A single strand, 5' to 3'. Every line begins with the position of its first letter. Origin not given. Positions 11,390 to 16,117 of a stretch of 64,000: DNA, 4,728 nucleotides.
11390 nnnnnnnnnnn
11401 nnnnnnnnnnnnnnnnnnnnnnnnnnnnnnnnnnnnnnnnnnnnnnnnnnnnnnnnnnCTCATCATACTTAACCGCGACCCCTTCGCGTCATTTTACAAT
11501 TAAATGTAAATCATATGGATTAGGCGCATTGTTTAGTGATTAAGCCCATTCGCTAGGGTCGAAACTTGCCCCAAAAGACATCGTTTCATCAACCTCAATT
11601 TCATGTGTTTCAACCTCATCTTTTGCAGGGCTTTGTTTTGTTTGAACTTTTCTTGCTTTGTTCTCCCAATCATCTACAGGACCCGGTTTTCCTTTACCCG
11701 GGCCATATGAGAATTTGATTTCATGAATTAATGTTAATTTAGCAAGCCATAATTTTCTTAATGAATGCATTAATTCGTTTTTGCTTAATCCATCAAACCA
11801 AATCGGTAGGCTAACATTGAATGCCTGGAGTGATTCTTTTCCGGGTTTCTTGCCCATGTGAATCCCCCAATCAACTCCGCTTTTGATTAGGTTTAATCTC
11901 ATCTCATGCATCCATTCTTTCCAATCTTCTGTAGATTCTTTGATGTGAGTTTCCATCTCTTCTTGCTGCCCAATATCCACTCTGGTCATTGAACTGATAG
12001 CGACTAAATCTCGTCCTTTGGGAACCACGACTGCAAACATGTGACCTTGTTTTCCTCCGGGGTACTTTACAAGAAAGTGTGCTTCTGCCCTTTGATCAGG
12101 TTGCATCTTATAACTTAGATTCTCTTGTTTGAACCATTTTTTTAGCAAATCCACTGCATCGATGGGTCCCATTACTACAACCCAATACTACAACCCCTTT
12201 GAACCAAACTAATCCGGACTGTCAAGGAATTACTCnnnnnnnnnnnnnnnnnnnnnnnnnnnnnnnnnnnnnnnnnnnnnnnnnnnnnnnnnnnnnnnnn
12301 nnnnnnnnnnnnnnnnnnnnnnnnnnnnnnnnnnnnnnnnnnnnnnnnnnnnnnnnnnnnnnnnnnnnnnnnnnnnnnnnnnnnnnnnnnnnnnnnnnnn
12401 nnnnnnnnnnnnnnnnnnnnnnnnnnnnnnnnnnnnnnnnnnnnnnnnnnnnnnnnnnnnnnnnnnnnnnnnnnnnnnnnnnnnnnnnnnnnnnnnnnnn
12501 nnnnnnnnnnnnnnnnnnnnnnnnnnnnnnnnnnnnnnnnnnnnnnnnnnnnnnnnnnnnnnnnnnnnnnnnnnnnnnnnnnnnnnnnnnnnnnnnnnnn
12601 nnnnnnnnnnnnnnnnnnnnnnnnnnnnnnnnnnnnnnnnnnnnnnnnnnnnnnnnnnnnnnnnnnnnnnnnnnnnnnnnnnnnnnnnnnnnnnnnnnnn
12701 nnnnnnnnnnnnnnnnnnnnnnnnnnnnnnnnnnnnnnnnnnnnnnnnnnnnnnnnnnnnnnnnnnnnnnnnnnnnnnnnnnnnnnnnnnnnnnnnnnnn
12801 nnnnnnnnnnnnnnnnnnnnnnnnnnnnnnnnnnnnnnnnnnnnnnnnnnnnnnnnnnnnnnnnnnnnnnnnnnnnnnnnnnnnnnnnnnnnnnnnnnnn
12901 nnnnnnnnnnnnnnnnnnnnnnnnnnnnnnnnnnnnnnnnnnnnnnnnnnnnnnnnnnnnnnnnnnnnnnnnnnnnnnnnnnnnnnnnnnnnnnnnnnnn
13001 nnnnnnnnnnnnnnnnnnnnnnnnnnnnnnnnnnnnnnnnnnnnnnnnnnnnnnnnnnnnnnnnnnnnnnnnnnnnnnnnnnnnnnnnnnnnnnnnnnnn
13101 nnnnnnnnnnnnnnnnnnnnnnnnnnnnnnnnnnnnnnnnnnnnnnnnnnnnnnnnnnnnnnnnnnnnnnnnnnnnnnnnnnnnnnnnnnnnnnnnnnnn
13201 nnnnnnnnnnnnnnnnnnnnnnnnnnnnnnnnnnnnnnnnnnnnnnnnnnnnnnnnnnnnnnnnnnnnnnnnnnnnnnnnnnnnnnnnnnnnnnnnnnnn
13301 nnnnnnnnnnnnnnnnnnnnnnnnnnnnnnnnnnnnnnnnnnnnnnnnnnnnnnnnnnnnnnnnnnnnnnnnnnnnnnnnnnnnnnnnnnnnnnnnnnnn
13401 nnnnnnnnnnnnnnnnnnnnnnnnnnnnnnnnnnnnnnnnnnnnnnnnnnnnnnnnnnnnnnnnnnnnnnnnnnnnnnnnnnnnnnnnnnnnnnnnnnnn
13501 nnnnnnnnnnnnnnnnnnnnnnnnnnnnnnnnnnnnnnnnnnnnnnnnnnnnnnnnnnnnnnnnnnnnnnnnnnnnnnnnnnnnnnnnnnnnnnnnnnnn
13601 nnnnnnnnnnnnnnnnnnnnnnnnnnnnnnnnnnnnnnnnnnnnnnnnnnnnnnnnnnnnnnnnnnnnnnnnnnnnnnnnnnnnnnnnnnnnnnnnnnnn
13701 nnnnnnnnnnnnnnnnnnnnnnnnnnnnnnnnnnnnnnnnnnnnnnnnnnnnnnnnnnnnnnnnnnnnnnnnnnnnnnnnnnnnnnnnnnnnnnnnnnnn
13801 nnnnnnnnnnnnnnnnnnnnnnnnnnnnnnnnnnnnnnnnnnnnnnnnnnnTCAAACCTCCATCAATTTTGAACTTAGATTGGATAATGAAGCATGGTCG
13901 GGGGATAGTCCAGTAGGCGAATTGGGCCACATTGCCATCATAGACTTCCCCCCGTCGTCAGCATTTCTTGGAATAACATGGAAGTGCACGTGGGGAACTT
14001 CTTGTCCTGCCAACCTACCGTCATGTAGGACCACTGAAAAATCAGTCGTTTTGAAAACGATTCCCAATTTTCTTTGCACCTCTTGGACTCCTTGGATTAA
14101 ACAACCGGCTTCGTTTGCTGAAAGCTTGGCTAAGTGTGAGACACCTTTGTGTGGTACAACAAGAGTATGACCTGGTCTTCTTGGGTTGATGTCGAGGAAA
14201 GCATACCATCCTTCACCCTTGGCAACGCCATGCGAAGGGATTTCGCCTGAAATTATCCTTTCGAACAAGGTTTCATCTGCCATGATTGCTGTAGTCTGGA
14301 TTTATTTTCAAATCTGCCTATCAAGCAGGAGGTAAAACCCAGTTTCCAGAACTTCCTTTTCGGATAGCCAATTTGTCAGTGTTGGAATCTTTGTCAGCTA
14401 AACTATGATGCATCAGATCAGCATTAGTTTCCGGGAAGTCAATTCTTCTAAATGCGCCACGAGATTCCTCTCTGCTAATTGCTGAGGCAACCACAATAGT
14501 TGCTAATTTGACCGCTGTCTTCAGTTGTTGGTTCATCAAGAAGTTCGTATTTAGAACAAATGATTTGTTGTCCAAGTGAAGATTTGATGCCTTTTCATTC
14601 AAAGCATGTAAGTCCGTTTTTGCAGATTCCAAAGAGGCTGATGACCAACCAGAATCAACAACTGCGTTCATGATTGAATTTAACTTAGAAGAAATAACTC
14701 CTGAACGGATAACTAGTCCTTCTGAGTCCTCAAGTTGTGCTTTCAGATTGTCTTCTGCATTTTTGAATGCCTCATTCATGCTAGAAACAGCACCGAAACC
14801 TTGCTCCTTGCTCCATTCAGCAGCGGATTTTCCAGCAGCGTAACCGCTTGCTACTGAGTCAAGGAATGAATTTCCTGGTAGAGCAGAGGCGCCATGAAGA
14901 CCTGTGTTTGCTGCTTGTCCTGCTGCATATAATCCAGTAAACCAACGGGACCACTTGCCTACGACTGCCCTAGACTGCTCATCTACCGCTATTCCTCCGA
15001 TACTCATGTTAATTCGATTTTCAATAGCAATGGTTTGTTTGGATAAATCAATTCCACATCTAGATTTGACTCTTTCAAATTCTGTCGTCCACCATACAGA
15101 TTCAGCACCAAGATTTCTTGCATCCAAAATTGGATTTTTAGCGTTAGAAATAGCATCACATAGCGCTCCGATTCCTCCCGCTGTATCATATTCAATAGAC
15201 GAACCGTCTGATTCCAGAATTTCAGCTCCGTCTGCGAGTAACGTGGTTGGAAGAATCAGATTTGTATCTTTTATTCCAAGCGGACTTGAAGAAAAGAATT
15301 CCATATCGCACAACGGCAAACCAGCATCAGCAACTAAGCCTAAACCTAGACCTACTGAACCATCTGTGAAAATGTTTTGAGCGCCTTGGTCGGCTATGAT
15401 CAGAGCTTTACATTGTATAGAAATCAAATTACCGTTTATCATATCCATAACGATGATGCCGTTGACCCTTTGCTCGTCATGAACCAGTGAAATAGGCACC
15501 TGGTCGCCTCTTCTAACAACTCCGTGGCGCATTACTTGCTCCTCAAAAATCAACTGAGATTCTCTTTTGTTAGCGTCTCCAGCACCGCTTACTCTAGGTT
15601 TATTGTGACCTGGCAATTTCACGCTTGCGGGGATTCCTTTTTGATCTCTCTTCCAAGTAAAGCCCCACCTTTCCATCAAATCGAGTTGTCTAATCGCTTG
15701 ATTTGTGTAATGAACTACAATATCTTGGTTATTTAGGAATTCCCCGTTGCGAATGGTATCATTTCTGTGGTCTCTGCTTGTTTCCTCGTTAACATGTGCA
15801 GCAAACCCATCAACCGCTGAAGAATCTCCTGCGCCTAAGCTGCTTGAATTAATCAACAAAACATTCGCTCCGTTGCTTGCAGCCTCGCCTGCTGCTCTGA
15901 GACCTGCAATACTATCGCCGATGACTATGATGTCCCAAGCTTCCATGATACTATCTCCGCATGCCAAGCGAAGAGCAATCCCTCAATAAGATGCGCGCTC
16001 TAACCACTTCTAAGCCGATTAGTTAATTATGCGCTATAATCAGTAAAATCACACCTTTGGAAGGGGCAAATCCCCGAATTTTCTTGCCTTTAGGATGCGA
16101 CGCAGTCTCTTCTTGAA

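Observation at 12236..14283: Bacterial-type PlsC-like acyltransferase with a C-terminal membrane domain in an archaeon, next to a HIT hydrolase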

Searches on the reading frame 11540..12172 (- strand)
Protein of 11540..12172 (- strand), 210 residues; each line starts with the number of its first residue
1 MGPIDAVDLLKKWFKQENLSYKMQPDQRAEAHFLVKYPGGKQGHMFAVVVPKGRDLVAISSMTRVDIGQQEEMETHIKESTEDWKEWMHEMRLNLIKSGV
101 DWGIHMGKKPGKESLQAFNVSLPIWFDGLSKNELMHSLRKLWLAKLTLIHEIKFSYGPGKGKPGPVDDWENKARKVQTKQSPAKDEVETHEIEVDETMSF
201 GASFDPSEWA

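Call 3: search_protein_families(library=pfam, proteins=[window:11540-12172:-], max_evalue=0.01)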
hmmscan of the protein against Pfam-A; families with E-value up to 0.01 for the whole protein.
window:11540-12172:- (210 aa): 1 family
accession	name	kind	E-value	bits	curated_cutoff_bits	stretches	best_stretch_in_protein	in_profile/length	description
PF10061.14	DUF2299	-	6.4e-16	58.8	22.8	1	11-149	3-135/138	Uncharacterized conserved protein (DUF2299)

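Call 4: search_protein_families(library=ncbifam, proteins=[window:11540-12172:-], max_evalue=0.01)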
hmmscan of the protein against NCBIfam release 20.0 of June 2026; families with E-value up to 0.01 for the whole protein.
window:11540-12172:- (210 aa): 0 families

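Call 74: search_solved_structures(query=window:11543-12172:-, max_evalue=0.1)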
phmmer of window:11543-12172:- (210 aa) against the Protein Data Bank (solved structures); distinct sequences matched with E-value up to 0.1: 1.
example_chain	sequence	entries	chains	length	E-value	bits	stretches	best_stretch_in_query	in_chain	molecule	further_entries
3cxj_A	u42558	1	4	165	3.7e-13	52.9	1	8-158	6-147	Uncharacterized protein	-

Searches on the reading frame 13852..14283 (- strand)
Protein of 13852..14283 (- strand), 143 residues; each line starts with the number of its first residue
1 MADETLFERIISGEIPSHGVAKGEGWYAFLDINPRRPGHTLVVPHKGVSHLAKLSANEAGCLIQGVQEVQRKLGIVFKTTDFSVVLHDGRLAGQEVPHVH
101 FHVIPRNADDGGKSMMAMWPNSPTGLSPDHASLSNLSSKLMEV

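Call 3: search_protein_families(library=pfam, proteins=[window:13852-14283:-], max_evalue=0.01)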
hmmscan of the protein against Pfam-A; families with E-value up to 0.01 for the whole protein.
window:13852-14283:- (143 aa): 3 families
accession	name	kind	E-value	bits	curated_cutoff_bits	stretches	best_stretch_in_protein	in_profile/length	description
PF01230.28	HIT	-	1.3e-25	90.3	21.5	1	13-107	2-96/98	HIT domain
PF11969.13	DcpS_C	-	1.1e-10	42.4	24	1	5-111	2-107/114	Scavenger mRNA decapping enzyme C-term binding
PF02744.22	GalP_UDP_tr_C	-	0.0061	16.7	29.2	1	37-103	49-117/165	Galactose-1-phosphate uridyl transferase, C-terminal domain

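Call 4: search_protein_families(library=ncbifam, proteins=[window:13852-14283:-], max_evalue=0.01)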
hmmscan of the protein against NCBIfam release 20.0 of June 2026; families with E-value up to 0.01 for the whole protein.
window:13852-14283:- (143 aa): 3 families
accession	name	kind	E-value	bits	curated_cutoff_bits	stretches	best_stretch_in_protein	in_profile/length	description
NF045834.1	M_plasma_HinT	exception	1.7e-17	64.2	130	1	6-106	1-101/102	histidine triad protein HinT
NF052622.1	ATPAdlTfActino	equivalog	2.8e-14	53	290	1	20-110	55-146/176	ATP adenylyltransferase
NF007965.0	PRK10687.1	equivalog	1.2e-12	48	206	1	1-104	1-105/119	purine nucleoside phosphoramidase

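Call 73: search_solved_structures(query=window:13855-14283:-, max_evalue=0.00001)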
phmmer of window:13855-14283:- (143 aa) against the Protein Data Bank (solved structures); distinct sequences matched with E-value up to 0.00001: 45.
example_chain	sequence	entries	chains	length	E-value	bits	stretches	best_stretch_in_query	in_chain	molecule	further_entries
3ksv_A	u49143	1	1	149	4.1e-17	65.6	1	1-112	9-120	Uncharacterized protein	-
3l7x_A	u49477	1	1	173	5.5e-16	61.9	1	4-110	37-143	Putative Hit-like protein involved in cell-cycle regulation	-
3lb5_A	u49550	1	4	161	8.7e-16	61.3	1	4-107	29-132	Hit-like protein involved in cell-cycle regulation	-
1y23_A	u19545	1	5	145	1.3e-15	60.7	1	2-140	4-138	Histidine triad protein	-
4zgl_A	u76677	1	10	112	3.4e-15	59.3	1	6-105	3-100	Uncharacterized HIT-like protein HP_0404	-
3imi_A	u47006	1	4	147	2.4e-13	53.3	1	2-123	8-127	HIT family protein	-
6iq1_A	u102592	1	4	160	3e-13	53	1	6-125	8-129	Adenosine 5'-monophosphoramidase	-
6af2_A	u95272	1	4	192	7.1e-12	48.6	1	20-111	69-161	HIT domain-containing protein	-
1ems_A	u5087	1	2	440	8e-12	48.4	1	27-114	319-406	NIT-FRAGILE HISTIDINE TRIAD FUSION PROTEIN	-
5cs2_A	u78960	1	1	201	1.3e-11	47.8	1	27-110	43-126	Histidine triad protein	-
9uch_A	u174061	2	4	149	1.3e-11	47.7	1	21-111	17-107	Bis(5'-adenosyl)-triphosphatase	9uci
4egu_A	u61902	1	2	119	1.8e-11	47.3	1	5-105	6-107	histidine triad (HIT) protein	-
3n1s_A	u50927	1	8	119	2.3e-11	46.9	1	1-104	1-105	HIT-like protein hinT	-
7mqw_A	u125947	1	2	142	3.3e-11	46.4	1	4-128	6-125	HIT family protein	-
3wo5_A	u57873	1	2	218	5.2e-11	45.8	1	20-111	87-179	AP-4-A phosphorylase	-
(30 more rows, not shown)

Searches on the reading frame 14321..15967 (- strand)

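Call 3: search_protein_families(library=pfam, proteins=[window:14321-15967:-], max_evalue=0.01)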
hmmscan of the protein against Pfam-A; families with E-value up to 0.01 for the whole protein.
window:14321-15967:- (548 aa): 5 families
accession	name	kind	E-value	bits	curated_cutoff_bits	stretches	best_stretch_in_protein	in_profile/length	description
PF00890.30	FAD_binding_2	-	6.1e-33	115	20.4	1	12-367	1-413/414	FAD binding domain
PF02910.25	Succ_DH_flav_C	-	5.8e-17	62.3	20.8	1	428-534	3-110/130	Fumarate reductase flavoprotein C-term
PF03486.20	HI0933_like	-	7.3e-07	29.3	50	0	12-110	2-98/244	HI0933-like protein Rossmann domain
PF12831.13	FAD_oxidored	-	0.00076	19.3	27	1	12-52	1-42/416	FAD dependent oxidoreductase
PF07992.20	Pyr_redox_2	-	0.0019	18.1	26.1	0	12-42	2-32/291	Pyridine nucleotide-disulphide oxidoreductase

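Call 4: search_protein_families(library=ncbifam, proteins=[window:14321-15967:-], max_evalue=0.01)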
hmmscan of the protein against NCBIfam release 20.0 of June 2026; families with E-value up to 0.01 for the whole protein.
window:14321-15967:- (548 aa): 47 families (the best 25 are shown)
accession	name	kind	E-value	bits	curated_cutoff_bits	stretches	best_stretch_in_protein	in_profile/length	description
TIGR01812.1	sdhA_frdA_Gneg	subfamily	1.9e-74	251.2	567.3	2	281-534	298-552/568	succinate dehydrogenase or fumarate reductase, flavoprotein subunit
NF004724.0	PRK06069.1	subfamily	1.2e-63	215.2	826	2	300-537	329-564/577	succinate dehydrogenase/fumarate reductase flavoprotein subunit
NF006686.0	PRK09231.1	equivalog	1.6e-58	198.6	854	2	11-257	6-262/598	fumarate reductase (quinol) flavoprotein subunit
TIGR01176.1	fum_red_Fp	equivalog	1.6e-56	192.1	932.7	2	11-256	4-259/580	fumarate reductase (quinol) flavoprotein subunit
NF004613.0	PRK05945.1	equivalog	9.4e-53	179.7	824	2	262-530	288-555/575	succinate dehydrogenase/fumarate reductase flavoprotein subunit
NF004900.0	PRK06263.1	equivalog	5.1e-51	173.9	718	2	303-527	329-537/546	fumarate reductase (CoM/CoB) subunit TfrA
TIGR00551.1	nadB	equivalog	1.6e-49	168.9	452.75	1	11-512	3-489/489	L-aspartate oxidase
TIGR01816.1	sdhA_forward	equivalog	1.9e-49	168.4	727.35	2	301-534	328-561/584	succinate dehydrogenase flavoprotein subunit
NF005037.0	PRK06452.1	equivalog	7.1e-47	160.2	862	2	296-534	319-550/566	succinate dehydrogenase flavoprotein subunit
NF005866.0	PRK07803.1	equivalog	3.7e-43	147.6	819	2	298-532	366-590/631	fumarate reductase/succinate dehydrogenase flavoprotein subunit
NF005701.0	PRK07512.1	equivalog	6.5e-43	146.9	528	2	12-434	11-446/516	L-aspartate oxidase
NF006383.0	PRK08626.1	equivalog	4.7e-42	144.1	663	3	281-524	328-567/657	fumarate reductase flavoprotein subunit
NF042982.1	MFR_Fp_SdhA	equivalog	6.1e-41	140.6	1100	2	305-536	373-599/612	8-methylmenaquinol:fumarate reductase flavoprotein subunit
NF006392.0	PRK08641.1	equivalog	8e-40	137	855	2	305-529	337-556/593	succinate dehydrogenase flavoprotein subunit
NF005867.0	PRK07804.1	equivalog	2e-39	135.3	639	1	9-531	17-536/548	L-aspartate oxidase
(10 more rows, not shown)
